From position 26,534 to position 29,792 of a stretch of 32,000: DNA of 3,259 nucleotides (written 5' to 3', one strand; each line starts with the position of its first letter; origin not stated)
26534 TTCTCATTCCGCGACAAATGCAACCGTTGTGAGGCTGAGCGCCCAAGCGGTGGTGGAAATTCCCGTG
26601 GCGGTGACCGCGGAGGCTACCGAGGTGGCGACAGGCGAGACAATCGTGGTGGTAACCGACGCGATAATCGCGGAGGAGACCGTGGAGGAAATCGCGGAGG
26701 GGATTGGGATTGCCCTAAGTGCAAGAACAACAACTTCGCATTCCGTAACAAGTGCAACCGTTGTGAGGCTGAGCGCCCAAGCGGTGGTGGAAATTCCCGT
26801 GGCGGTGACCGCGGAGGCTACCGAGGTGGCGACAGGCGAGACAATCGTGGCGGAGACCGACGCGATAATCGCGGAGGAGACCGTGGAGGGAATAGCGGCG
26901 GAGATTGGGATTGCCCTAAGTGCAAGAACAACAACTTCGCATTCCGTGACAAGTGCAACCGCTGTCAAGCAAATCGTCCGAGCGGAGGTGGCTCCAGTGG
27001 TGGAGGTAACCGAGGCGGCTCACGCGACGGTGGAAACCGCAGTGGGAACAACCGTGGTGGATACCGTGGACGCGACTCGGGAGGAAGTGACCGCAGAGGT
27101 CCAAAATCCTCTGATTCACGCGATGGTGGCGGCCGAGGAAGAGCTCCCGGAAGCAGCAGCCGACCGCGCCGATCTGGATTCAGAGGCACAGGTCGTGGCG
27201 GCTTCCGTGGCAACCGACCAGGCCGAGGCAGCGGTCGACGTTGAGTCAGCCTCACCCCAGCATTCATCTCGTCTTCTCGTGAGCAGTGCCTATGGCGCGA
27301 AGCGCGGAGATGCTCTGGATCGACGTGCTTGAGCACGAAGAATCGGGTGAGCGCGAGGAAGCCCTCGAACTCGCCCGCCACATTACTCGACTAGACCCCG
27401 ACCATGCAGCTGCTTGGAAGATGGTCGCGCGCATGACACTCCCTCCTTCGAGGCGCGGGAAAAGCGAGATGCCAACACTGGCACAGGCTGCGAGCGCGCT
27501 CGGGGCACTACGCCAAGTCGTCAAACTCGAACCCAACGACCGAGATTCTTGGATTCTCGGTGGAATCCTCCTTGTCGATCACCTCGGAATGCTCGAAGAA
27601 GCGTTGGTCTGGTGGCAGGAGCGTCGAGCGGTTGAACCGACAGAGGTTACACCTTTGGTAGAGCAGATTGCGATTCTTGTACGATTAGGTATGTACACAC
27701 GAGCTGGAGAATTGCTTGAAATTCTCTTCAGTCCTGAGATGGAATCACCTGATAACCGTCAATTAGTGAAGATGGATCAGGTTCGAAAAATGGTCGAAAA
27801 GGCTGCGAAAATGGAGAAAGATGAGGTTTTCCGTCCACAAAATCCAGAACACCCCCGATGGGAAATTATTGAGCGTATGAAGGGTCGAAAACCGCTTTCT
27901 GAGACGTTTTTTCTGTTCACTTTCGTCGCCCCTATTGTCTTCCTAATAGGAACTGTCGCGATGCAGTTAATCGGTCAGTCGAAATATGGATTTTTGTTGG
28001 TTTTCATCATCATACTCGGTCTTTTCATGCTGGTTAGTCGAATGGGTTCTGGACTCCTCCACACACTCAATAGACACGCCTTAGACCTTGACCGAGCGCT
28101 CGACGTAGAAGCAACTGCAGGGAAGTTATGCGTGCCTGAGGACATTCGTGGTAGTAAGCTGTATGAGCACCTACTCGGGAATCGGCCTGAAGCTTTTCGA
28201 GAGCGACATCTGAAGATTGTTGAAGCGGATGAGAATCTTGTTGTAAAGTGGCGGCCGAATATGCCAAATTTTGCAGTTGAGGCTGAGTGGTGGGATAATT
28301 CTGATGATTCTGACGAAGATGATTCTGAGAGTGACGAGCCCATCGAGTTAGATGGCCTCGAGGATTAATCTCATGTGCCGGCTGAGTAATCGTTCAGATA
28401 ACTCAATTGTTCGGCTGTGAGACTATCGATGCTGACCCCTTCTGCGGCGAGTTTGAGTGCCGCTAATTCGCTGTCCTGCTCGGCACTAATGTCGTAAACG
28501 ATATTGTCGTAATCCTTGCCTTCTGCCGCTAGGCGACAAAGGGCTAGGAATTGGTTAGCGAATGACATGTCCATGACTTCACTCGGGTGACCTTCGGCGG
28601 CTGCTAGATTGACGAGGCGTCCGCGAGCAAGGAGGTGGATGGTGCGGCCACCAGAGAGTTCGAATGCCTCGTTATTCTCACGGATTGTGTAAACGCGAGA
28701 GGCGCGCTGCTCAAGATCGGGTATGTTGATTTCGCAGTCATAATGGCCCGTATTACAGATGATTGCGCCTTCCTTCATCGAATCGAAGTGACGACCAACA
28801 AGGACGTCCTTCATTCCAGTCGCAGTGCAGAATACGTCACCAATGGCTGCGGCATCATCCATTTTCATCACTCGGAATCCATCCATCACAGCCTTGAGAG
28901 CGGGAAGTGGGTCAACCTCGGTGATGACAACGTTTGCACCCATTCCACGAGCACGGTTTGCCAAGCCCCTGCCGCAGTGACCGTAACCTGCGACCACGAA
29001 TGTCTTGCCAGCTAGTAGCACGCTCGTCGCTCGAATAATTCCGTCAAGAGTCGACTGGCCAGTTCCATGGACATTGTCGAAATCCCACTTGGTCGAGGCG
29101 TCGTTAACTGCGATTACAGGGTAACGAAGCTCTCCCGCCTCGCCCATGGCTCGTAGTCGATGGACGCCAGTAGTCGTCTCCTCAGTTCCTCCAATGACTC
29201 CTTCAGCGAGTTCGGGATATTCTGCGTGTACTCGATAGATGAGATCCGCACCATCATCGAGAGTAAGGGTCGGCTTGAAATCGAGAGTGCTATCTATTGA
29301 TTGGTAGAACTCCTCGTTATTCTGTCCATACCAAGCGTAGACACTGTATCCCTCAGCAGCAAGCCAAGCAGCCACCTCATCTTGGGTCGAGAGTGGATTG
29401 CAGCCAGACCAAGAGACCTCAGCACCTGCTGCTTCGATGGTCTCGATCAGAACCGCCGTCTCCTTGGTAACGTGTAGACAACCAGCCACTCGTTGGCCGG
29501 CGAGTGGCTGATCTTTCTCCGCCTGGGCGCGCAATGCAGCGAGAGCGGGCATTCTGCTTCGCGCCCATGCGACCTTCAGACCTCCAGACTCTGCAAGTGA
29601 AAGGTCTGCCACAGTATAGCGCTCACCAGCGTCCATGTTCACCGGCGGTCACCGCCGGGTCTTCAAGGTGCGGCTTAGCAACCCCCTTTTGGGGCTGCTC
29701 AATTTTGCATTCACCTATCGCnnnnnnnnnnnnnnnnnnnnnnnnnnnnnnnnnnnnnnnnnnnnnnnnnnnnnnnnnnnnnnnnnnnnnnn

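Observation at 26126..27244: Archaeal Gar1-like core fused to a eukaryote-style GAR/RGG domain and three RanBP2-type zinc fingers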

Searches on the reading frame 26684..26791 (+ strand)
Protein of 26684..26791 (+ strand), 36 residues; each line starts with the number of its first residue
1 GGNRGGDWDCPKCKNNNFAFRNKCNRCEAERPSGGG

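Call 30: search_solved_structures(query=window:26684-26791:+, max_evalue=1, show_alignments=5)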
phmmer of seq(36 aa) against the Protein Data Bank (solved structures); distinct sequences matched with E-value up to 1: 71 (the best 60 are shown).
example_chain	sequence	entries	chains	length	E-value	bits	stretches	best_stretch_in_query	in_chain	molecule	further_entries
6g99_B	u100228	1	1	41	2.1e-08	37.1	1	1-34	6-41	RNA-binding protein FUS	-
5yvh_B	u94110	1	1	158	1.8e-06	31.2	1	1-36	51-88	RNA-binding protein FUS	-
3gj8_B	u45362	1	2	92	2.2e-06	30.9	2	6-33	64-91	Nuclear pore complex protein Nup153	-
3gj7_B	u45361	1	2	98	3e-06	30.5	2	2-31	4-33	Nuclear pore complex protein Nup153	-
1n0z_A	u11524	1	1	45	2.4e-05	27.7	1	5-34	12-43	ZNF265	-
2k1p_A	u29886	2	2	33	0.0002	24.9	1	2-30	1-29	Zinc finger Ran-binding domain-containing protein 2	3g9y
7r5j_00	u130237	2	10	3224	0.00029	24.3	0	4-33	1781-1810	E3 SUMO-protein ligase RanBP2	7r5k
4s1z_F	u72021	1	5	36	0.00055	23.5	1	1-33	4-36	Ubiquitin thioesterase ZRANB1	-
3gj5_B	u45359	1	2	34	0.00069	23.2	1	5-33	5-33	Nuclear pore complex protein Nup153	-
5af6_F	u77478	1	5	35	0.0013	22.4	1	3-33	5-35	TRABID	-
6lk8_S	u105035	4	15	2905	0.0014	22.3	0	2-32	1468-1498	Nup358 complex, clamps | Nup358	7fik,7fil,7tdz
7vop_V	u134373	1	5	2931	0.0015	22.2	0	2-32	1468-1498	Nup358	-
2ebr_A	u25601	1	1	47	0.0015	22.2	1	5-33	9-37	Nuclear pore complex protein Nup153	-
3a9k_C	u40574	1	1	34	0.0026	21.5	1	2-31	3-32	Mitogen-activated protein kinase kinase kinase 7-interacting protein 3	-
3gj4_B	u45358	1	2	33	0.0032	21.1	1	6-32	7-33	Nuclear pore complex protein Nup153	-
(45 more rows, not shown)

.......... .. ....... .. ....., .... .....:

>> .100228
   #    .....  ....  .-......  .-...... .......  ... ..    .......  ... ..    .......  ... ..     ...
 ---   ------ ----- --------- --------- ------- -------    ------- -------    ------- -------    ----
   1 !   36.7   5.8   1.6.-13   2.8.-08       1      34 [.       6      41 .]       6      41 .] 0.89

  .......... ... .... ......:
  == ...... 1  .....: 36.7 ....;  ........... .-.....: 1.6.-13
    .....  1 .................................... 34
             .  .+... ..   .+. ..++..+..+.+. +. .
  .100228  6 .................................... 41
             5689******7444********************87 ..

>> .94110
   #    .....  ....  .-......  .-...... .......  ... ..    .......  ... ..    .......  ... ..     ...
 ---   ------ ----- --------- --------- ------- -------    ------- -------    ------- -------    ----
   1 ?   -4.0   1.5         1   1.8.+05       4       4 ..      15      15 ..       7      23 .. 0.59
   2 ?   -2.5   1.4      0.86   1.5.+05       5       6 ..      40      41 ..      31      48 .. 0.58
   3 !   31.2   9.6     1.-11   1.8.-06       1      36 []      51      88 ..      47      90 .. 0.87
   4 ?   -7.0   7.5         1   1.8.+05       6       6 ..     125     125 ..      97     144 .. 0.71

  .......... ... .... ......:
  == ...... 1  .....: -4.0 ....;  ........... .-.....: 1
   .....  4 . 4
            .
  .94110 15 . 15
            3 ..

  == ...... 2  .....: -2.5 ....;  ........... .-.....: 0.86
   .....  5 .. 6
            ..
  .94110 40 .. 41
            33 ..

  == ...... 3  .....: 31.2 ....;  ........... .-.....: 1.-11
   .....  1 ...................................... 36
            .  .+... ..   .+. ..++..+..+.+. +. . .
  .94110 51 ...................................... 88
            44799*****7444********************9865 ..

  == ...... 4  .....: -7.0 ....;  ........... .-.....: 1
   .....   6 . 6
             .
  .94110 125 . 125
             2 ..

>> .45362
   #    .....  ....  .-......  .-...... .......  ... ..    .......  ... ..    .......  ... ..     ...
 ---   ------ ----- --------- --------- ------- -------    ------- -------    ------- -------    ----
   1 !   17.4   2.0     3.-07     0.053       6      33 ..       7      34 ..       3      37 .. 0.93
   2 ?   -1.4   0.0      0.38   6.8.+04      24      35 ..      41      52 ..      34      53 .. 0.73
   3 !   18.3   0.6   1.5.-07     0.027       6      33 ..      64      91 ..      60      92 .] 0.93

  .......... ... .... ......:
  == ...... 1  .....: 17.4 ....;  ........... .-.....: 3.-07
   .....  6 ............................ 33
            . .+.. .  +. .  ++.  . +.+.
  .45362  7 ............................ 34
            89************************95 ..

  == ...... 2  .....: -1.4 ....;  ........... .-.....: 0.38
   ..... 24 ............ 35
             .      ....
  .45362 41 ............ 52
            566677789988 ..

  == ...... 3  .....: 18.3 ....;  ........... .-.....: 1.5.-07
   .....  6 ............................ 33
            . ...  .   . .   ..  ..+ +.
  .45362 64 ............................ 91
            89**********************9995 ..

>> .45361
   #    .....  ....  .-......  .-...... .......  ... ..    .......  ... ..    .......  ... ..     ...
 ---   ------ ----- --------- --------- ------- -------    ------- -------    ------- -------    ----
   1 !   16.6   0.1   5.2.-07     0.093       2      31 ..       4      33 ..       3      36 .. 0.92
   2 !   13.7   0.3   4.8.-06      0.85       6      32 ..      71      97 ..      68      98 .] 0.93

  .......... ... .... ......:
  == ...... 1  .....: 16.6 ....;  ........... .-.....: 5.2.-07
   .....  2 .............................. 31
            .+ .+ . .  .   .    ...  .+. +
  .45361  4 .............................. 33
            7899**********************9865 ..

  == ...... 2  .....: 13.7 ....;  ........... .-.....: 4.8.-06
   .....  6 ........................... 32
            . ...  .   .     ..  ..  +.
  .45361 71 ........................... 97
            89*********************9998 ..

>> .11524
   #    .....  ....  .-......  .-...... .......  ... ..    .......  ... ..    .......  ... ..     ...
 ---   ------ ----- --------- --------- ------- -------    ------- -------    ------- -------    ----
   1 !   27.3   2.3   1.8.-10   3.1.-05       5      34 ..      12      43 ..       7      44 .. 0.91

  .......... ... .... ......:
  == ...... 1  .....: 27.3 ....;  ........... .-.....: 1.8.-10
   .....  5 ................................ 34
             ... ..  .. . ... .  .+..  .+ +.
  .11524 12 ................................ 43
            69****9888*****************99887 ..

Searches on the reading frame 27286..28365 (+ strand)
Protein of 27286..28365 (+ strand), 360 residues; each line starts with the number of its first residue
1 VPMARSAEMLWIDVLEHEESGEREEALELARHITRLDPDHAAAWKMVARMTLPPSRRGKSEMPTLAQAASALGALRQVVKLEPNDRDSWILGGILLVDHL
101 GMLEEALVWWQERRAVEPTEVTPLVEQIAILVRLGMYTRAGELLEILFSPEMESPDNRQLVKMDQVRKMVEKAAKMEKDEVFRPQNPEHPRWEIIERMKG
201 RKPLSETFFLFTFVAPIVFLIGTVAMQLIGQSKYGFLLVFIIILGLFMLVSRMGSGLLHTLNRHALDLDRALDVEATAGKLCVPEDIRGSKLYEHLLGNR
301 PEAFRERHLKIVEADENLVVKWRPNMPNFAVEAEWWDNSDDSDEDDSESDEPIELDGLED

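Call 15: search_protein_families(library=pfam, proteins=[window:27286-28365:+], max_evalue=0.001)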
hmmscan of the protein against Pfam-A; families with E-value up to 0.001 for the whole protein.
window:27286-28365:+ (360 aa): 1 family
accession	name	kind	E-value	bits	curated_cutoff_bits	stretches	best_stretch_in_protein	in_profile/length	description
PF13428.12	TPR_14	-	1.7e-07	31.6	23.5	0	17-50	11-44/44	Tetratricopeptide repeat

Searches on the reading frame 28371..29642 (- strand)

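Call 15: search_protein_families(library=pfam, proteins=[window:28371-29642:-], max_evalue=0.001)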
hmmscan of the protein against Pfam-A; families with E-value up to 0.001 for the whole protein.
window:28371-29642:- (423 aa): 4 families
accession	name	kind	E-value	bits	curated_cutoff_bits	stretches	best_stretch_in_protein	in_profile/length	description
PF05221.23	AdoHcyase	-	6e-70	236.2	25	2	9-140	2-138/299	S-adenosyl-L-homocysteine hydrolase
PF00670.27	AdoHcyase_NAD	-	5.3e-54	183.1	27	1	190-350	1-161/162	S-adenosyl-L-homocysteine hydrolase, NAD binding domain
PF02826.25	2-Hacid_dh_C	-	8.9e-09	35.4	25.1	1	208-299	32-127/178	D-isomer specific 2-hydroxyacid dehydrogenase, NAD binding domain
PF07991.19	KARI_N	-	1.1e-05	25.5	20.6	1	210-273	2-66/165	Acetohydroxy acid isomeroreductase, NADPH-binding domain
